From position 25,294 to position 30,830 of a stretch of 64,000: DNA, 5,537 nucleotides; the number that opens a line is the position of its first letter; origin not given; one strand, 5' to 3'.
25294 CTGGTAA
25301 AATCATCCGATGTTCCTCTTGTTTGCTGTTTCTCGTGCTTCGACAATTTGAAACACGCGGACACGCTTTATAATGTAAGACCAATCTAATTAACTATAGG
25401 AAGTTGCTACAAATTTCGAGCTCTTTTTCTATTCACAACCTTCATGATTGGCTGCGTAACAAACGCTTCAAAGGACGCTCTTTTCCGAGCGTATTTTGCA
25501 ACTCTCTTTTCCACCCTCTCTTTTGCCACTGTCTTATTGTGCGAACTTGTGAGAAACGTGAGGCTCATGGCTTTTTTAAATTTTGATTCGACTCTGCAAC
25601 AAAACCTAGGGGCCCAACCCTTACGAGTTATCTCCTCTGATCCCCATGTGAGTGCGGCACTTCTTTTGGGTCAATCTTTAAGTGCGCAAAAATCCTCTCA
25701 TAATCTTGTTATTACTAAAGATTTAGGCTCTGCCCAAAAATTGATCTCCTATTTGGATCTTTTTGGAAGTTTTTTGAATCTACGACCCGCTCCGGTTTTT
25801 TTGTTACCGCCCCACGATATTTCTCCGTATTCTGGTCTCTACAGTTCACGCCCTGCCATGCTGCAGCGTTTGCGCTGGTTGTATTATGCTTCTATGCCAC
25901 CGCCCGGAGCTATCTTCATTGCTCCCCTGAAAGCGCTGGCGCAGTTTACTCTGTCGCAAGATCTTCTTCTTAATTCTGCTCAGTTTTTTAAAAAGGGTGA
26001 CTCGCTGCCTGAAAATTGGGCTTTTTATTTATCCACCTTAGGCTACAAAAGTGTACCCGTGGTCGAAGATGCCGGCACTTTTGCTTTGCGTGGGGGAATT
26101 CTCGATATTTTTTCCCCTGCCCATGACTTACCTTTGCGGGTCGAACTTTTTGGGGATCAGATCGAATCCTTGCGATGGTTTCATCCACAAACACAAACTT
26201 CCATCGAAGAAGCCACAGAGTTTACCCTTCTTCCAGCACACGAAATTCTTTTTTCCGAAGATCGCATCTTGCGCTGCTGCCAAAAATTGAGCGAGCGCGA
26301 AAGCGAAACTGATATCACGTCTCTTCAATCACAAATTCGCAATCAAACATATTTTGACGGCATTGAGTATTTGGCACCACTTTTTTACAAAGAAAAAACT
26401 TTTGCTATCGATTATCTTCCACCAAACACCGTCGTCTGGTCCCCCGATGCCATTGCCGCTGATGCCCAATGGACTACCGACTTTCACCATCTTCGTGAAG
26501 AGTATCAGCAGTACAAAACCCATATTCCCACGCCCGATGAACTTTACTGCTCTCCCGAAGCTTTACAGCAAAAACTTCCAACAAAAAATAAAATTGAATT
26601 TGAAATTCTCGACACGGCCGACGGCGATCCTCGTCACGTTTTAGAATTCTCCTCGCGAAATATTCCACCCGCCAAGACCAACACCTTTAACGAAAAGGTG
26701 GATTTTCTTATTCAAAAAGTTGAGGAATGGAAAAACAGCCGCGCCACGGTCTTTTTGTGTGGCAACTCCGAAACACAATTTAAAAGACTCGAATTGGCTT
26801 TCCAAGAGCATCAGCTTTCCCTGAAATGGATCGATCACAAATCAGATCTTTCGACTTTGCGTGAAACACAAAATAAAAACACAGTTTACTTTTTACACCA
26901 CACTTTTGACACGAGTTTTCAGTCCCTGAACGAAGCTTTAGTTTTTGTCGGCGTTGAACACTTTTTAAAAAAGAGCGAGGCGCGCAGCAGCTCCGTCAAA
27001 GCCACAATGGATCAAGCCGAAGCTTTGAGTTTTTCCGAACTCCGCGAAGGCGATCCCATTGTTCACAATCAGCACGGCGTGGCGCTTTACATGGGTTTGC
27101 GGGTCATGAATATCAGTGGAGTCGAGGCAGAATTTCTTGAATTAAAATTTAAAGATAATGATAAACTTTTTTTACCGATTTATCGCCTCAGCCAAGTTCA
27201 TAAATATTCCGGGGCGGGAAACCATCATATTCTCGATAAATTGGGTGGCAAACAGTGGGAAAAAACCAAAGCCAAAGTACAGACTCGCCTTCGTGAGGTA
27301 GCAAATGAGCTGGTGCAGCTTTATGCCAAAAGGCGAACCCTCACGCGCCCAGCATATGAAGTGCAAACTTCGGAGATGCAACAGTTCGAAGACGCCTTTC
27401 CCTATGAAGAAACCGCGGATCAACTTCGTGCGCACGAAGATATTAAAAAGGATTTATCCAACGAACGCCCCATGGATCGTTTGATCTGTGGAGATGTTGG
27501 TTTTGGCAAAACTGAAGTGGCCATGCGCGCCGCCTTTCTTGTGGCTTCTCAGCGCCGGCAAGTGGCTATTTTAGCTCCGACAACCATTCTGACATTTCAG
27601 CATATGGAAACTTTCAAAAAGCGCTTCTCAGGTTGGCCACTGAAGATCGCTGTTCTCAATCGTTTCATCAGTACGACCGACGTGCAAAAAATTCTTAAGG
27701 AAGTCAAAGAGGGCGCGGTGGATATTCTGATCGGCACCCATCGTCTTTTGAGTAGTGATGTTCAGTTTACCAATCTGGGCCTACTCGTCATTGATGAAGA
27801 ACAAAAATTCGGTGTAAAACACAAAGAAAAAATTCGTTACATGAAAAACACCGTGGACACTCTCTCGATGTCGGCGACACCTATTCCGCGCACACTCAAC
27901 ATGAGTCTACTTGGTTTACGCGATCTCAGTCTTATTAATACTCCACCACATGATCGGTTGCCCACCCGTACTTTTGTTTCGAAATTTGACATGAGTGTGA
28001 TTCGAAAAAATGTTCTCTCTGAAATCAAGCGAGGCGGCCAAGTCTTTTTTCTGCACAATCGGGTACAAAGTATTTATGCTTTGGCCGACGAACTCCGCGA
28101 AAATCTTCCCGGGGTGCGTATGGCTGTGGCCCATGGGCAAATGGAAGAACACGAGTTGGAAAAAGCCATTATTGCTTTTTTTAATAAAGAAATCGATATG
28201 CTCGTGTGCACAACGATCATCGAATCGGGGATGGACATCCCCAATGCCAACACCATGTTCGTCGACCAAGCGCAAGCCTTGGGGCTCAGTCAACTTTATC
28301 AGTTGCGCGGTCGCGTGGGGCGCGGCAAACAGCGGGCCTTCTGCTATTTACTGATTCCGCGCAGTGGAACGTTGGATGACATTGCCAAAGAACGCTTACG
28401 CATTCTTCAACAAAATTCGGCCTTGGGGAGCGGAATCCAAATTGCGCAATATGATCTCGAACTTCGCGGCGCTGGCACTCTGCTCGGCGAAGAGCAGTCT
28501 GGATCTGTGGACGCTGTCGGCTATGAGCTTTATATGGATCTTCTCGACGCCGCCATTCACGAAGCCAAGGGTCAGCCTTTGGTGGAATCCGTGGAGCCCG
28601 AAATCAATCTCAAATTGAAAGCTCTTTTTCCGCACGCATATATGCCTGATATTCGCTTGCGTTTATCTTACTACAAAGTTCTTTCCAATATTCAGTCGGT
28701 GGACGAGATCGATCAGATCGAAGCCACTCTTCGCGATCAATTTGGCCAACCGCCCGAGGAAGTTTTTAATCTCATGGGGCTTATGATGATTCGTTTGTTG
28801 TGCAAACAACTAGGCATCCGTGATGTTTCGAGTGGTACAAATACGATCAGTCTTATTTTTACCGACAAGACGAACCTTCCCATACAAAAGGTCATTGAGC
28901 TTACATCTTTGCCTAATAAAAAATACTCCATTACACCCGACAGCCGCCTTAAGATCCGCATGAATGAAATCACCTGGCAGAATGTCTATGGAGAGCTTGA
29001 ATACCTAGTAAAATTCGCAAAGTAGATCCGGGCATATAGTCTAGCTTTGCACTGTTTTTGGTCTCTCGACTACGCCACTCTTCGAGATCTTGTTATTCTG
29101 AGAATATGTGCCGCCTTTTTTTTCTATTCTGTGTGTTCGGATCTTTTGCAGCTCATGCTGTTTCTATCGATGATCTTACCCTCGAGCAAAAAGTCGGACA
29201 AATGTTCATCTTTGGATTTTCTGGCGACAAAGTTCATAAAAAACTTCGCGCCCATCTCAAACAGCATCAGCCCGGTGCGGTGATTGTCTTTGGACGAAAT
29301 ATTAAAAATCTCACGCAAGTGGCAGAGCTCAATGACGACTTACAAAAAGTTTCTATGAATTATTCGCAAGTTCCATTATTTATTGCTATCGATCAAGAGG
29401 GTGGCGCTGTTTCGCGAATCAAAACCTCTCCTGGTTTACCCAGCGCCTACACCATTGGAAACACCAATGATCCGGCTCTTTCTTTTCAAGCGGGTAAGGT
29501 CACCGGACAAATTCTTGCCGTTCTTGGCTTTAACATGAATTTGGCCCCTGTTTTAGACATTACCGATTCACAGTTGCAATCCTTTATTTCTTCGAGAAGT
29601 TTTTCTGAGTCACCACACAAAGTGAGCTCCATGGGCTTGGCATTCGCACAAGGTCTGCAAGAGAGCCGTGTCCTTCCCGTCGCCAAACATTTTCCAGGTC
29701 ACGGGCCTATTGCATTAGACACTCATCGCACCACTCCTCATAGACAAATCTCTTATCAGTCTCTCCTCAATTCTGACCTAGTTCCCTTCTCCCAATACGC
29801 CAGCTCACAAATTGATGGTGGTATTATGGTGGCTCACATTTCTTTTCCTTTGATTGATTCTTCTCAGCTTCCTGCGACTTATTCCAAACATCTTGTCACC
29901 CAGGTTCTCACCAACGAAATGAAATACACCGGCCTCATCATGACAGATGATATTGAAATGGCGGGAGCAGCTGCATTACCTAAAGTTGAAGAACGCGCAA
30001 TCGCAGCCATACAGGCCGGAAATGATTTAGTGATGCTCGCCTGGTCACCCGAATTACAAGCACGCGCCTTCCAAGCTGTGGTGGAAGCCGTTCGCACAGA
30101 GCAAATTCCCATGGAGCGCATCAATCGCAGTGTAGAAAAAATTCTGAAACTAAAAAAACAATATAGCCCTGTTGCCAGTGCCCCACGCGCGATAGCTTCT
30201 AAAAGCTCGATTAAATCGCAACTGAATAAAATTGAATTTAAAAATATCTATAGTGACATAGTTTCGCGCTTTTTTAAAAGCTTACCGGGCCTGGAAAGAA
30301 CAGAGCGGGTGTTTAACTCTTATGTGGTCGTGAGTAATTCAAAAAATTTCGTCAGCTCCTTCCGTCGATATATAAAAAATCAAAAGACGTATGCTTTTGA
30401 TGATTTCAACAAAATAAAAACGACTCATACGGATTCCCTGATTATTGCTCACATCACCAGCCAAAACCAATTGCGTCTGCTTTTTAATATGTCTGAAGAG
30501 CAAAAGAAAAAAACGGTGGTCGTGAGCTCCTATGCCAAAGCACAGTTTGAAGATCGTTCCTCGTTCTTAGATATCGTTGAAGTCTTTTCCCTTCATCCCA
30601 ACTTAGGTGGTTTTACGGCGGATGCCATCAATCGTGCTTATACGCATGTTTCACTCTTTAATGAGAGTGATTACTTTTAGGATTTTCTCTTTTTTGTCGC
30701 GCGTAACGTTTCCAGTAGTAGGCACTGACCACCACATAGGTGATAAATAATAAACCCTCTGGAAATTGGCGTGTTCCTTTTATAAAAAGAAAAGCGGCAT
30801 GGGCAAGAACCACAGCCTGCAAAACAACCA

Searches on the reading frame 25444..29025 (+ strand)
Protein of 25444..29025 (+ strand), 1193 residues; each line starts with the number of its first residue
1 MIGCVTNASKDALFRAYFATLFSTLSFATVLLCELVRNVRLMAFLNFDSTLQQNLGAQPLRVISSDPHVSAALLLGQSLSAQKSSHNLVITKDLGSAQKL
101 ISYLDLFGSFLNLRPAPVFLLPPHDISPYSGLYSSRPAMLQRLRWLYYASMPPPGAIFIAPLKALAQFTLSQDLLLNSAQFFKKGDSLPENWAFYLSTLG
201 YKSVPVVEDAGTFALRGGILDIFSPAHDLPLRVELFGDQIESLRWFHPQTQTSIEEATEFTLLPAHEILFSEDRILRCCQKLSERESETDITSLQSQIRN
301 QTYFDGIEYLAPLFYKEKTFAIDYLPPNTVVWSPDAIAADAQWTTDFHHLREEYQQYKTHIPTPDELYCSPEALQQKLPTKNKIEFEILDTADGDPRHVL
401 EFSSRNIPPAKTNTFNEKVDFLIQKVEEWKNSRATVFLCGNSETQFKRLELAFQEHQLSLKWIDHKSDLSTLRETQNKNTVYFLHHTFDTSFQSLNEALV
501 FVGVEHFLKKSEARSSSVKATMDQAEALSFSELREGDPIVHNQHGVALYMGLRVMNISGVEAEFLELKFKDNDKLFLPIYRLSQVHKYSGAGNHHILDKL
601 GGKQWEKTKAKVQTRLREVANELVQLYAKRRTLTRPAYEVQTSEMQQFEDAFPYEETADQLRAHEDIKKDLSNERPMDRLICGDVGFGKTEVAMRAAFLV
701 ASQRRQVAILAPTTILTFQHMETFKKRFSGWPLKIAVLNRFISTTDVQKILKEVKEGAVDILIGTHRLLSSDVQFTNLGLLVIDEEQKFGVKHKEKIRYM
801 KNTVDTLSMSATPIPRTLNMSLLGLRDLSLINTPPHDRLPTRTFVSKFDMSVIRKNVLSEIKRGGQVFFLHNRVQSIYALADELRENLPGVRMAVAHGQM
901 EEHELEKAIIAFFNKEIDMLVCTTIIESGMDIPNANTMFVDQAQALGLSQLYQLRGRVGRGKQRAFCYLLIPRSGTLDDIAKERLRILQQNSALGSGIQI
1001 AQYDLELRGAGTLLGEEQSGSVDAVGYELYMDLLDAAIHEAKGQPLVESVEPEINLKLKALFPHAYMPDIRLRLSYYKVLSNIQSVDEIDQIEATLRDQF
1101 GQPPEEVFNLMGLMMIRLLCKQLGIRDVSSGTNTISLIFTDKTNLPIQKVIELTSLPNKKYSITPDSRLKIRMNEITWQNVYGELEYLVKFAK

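Call 37: search_protein_families(library=pfam, proteins=[window:25444-29025:+], max_evalue=0.00001)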
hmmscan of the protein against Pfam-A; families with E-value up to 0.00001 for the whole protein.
window:25444-29025:+ (1193 aa): 7 families
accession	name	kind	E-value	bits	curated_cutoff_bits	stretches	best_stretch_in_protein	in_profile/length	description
PF00270.35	DEAD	-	3.9e-25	89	26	1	677-818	15-164/167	DEAD/DEAH box helicase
PF03461.20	TRCF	-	3.4e-23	82.2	25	1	1056-1149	1-94/95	TRCF domain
PF17757.6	UvrB_inter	-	9e-20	71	22.9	1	194-267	16-90/91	UvrB interaction domain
PF00271.37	Helicase_C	-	2.5e-19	70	23.5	1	858-961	10-109/110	Helicase conserved C-terminal domain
PF02559.22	CarD_TRCF_RID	-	1.3e-13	51.2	23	1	533-589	1-57/57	CarD-like/TRCF RID domain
PF04851.21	ResIII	-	3.9e-08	33.8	22.5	1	658-813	6-162/164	Type III restriction enzyme, res subunit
PF22590.2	Cas3-like_C_2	-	4.5e-06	27.3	27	0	864-962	2-105/106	CRISPR-associated nuclease/helicase Cas3, C-terminal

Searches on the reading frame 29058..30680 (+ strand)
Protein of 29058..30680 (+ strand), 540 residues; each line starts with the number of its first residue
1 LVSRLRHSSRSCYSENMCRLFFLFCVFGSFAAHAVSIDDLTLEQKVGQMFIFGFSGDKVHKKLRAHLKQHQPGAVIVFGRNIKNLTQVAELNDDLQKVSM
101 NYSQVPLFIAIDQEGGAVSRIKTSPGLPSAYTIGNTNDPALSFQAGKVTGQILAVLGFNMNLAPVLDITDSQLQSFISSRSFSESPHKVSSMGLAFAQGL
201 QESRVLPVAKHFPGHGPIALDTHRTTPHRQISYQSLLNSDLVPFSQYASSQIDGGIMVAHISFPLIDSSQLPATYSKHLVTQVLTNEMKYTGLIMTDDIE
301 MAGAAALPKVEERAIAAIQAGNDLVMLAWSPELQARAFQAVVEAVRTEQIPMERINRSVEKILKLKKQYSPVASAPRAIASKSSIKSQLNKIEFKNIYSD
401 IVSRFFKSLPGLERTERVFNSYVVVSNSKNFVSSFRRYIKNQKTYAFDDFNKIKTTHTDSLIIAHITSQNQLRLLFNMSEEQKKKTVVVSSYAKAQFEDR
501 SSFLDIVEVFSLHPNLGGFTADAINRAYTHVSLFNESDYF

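Call 37: search_protein_families(library=pfam, proteins=[window:29058-30680:+], max_evalue=0.00001)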
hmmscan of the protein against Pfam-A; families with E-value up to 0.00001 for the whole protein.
window:29058-30680:+ (540 aa): 1 family
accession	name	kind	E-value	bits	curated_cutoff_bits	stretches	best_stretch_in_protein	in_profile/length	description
PF00933.27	Glyco_hydro_3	-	3.2e-74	250.6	27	1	41-365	1-316/316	Glycosyl hydrolase family 3 N terminal domain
